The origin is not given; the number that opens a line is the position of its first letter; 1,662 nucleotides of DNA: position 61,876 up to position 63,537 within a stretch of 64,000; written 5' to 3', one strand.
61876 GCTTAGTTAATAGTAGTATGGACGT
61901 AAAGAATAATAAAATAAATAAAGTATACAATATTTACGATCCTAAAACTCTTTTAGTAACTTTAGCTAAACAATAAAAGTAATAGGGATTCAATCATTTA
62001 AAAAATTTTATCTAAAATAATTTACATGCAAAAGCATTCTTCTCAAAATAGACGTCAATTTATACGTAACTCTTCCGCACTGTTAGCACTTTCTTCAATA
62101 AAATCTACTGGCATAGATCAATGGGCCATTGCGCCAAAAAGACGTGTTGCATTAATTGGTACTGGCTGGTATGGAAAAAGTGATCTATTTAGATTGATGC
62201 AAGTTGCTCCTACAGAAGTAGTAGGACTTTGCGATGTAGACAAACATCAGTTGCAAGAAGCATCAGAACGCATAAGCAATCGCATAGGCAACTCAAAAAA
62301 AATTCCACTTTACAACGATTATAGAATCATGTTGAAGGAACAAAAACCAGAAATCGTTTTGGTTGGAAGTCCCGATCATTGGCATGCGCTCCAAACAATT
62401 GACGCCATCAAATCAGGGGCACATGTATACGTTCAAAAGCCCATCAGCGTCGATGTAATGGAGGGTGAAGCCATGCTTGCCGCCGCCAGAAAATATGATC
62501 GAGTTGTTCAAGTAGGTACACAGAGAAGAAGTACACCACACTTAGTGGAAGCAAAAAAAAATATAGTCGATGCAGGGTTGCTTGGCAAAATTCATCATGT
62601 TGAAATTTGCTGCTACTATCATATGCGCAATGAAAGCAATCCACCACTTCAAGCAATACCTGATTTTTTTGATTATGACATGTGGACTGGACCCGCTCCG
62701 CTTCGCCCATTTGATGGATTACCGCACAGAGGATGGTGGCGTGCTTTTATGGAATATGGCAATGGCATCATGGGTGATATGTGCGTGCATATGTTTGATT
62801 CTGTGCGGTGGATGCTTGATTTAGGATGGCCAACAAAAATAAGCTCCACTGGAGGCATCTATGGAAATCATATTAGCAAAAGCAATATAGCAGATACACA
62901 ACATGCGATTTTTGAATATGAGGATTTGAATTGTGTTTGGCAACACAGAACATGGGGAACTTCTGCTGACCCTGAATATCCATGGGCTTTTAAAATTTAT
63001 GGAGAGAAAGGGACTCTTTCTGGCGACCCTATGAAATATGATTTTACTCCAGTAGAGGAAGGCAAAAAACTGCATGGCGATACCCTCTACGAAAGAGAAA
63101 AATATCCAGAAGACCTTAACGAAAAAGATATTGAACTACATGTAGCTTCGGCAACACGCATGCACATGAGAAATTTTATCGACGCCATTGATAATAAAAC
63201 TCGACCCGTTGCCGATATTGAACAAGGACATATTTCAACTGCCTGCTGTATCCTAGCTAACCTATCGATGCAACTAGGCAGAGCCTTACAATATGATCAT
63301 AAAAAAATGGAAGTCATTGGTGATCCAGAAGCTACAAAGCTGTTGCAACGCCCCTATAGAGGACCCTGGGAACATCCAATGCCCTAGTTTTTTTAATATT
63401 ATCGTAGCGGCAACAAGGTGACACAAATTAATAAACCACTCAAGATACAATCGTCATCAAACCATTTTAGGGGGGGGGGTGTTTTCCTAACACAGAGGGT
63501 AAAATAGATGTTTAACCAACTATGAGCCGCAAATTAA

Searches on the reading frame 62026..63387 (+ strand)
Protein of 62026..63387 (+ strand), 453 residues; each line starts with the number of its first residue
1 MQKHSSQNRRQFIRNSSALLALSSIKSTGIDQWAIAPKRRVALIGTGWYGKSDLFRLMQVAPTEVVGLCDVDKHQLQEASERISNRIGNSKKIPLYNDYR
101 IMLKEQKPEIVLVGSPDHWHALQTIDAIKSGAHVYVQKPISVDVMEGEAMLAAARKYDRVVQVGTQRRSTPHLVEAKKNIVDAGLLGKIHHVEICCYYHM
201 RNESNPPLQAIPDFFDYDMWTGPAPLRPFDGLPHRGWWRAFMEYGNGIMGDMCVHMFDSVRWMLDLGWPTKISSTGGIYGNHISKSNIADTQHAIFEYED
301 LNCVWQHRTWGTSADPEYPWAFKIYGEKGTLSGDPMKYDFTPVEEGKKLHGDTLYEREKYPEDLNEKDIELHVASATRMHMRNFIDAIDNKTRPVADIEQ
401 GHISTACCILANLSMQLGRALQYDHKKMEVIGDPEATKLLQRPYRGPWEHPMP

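Call 65: search_protein_families(library=pfam, proteins=[window:62026-63387:+], max_evalue=0.00001)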
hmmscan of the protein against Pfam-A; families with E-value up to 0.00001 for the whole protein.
window:62026-63387:+ (453 aa): 4 families
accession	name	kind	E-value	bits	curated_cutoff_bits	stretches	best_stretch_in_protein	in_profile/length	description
PF19051.5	GFO_IDH_MocA_C2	-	4.1e-23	82.6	23.3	2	175-265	6-102/254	Oxidoreductase family, C-terminal alpha/beta domain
PF01408.29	GFO_IDH_MocA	-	1.5e-19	71.3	24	1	40-164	2-119/120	Oxidoreductase family, NAD-binding Rossmann fold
PF22725.1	GFO_IDH_MocA_C3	-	2.8e-14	53.6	27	1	178-331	5-123/124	GFO/IDH/MocA C-terminal domain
PF02894.22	GFO_IDH_MocA_C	-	1.8e-11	44.7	22.9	1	235-419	28-214/218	Oxidoreductase family, C-terminal alpha/beta domain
